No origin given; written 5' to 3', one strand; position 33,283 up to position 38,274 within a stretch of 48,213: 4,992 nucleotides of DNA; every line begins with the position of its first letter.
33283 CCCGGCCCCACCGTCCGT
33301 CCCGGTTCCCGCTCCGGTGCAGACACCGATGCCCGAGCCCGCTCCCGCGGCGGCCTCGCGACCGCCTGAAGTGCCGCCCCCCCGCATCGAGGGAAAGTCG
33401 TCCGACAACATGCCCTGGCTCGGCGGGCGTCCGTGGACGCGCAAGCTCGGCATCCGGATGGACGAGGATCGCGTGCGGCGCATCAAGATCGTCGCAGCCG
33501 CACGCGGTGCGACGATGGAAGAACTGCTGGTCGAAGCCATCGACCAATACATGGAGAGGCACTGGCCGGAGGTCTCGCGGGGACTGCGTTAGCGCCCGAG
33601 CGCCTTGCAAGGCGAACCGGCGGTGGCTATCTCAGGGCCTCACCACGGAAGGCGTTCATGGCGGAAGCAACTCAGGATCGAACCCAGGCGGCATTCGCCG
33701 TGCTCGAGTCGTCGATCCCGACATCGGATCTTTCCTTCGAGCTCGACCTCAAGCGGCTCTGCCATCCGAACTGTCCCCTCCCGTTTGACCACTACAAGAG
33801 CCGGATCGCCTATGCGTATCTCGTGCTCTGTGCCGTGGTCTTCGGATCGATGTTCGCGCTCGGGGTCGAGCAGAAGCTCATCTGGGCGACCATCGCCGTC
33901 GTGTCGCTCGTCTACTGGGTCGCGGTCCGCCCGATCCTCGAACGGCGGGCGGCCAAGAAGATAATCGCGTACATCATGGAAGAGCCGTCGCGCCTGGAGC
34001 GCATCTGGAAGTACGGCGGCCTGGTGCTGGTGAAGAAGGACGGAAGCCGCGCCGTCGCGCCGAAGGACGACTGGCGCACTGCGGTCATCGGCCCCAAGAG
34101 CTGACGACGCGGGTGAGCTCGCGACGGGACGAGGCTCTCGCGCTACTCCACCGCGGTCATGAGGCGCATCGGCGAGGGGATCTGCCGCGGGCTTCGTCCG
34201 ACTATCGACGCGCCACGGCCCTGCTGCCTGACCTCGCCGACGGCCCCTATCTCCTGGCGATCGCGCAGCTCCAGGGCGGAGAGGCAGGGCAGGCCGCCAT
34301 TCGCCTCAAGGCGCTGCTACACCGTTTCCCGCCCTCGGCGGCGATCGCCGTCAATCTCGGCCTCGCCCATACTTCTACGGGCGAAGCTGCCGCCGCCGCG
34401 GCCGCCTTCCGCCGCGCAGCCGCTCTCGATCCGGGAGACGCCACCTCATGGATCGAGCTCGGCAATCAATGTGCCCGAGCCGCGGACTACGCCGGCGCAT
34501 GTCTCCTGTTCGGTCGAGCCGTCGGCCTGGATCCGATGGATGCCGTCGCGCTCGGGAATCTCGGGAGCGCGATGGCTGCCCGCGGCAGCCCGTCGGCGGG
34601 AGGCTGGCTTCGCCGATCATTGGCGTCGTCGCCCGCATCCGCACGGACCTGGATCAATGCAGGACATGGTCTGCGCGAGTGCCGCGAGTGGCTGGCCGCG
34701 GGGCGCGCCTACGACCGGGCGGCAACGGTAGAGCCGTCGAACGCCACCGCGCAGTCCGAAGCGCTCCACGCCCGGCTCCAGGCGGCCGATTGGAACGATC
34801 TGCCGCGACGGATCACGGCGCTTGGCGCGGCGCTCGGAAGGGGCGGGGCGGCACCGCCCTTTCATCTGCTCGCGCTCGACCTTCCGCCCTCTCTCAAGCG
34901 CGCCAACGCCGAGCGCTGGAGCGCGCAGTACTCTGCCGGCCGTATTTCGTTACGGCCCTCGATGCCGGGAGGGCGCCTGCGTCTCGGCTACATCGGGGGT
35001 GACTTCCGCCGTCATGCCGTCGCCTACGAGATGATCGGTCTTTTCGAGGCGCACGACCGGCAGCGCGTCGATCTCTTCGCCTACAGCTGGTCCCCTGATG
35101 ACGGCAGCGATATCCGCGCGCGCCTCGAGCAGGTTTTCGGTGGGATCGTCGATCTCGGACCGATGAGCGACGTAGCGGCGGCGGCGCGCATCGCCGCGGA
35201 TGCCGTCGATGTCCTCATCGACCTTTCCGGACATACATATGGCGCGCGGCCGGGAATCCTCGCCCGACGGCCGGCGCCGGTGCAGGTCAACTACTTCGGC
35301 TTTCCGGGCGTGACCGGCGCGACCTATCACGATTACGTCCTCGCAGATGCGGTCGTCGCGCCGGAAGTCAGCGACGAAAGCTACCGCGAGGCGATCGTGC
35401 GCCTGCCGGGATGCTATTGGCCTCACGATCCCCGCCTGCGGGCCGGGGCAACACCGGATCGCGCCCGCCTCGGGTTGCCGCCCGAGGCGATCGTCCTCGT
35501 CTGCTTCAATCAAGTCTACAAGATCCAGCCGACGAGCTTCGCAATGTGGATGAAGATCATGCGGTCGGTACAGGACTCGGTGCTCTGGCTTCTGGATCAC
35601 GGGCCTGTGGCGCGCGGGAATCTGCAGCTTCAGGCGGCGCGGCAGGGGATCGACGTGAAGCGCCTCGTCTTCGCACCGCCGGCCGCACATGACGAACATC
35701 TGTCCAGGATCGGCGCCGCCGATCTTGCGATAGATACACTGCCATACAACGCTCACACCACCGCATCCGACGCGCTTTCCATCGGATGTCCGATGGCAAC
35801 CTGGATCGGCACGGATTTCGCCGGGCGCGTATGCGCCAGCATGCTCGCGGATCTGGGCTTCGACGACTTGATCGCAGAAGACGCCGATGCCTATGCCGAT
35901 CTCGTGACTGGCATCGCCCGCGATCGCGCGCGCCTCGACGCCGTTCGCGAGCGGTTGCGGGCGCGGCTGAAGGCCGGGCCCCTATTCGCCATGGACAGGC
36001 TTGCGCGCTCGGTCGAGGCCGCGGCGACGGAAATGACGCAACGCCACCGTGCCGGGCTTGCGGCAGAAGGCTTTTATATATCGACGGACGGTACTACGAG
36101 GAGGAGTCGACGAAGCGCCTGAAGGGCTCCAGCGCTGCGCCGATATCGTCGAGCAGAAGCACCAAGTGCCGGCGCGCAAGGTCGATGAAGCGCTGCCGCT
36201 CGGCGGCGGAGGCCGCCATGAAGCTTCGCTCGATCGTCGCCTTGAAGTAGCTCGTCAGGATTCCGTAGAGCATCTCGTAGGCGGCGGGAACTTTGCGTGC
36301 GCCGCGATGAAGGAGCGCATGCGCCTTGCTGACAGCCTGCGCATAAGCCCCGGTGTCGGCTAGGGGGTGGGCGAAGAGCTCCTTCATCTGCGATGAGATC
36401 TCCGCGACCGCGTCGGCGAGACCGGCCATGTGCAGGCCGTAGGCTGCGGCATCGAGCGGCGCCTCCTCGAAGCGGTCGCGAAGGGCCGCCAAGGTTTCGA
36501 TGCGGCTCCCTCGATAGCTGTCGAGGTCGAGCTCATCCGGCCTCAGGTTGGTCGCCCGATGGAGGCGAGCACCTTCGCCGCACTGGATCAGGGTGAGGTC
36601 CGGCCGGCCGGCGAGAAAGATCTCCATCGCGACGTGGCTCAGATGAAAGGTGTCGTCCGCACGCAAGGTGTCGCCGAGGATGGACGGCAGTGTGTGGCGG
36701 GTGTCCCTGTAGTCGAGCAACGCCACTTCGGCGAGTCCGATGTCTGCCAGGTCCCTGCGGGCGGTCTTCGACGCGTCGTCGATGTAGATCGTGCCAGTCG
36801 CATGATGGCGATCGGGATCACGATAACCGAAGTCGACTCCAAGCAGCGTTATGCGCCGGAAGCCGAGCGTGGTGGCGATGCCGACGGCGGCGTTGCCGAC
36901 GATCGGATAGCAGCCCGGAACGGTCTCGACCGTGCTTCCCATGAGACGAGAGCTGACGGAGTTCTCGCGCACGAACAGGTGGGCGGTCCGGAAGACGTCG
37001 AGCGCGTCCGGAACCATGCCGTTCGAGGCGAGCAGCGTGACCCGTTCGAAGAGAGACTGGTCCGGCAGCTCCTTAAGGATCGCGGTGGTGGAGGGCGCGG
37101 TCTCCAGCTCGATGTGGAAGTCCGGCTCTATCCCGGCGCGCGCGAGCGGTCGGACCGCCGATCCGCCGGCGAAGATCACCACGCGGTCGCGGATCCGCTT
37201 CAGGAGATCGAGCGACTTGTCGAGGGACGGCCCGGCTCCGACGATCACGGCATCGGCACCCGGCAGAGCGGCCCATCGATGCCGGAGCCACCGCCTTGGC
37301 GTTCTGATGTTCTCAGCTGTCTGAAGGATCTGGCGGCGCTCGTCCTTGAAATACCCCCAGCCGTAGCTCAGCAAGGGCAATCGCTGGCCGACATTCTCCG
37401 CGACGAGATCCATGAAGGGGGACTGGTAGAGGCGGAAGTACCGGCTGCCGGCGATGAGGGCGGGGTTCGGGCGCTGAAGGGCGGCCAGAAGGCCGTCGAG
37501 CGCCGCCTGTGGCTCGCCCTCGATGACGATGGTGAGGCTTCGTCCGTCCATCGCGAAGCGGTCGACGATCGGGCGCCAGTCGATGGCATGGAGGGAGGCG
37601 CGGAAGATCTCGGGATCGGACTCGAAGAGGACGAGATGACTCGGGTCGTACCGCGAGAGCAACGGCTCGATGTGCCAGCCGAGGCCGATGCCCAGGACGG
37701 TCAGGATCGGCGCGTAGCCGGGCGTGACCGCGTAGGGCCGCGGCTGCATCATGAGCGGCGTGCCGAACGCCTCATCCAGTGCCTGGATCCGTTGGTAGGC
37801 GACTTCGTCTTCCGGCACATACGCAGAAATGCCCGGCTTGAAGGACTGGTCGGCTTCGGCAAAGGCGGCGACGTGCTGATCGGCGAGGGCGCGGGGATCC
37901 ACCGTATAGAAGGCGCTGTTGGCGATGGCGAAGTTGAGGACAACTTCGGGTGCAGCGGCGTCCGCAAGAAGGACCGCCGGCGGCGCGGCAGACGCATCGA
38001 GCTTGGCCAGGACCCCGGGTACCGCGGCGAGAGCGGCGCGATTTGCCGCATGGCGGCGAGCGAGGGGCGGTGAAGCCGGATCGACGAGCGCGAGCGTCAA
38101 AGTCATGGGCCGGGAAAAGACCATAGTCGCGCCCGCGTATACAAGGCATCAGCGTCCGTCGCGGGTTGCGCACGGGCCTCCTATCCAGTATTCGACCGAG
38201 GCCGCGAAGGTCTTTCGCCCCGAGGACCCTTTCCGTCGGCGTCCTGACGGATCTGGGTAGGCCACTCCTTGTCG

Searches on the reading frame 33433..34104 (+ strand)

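Call 22: search_protein_families(library=pfam, proteins=[window:33433-34104:+], max_evalue=0.01)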
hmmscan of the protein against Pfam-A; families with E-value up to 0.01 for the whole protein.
window:33433-34104:+ (223 aa): 1 family
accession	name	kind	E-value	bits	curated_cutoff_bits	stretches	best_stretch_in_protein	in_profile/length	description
PF10724.14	DUF2516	-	0.0023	18.6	30.6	1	130-171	48-87/92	Protein of unknown function (DUF2516)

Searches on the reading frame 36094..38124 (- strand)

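Call 7: search_protein_families(library=pfam, proteins=[window:36094-38124:-], max_evalue=0.001)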
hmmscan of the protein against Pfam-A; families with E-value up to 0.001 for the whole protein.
window:36094-38124:- (676 aa): 2 families
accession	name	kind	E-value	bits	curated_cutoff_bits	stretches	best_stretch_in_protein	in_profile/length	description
PF01973.23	MptE-like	-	1.1e-32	113.6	34.6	1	289-436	24-170/171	6-hydroxymethylpterin diphosphokinase MptE-like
PF20157.4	Maf_flag10_N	-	2.2e-32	112.8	23.5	1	61-249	36-223/228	Glycosyltransferase Maf N-terminal domain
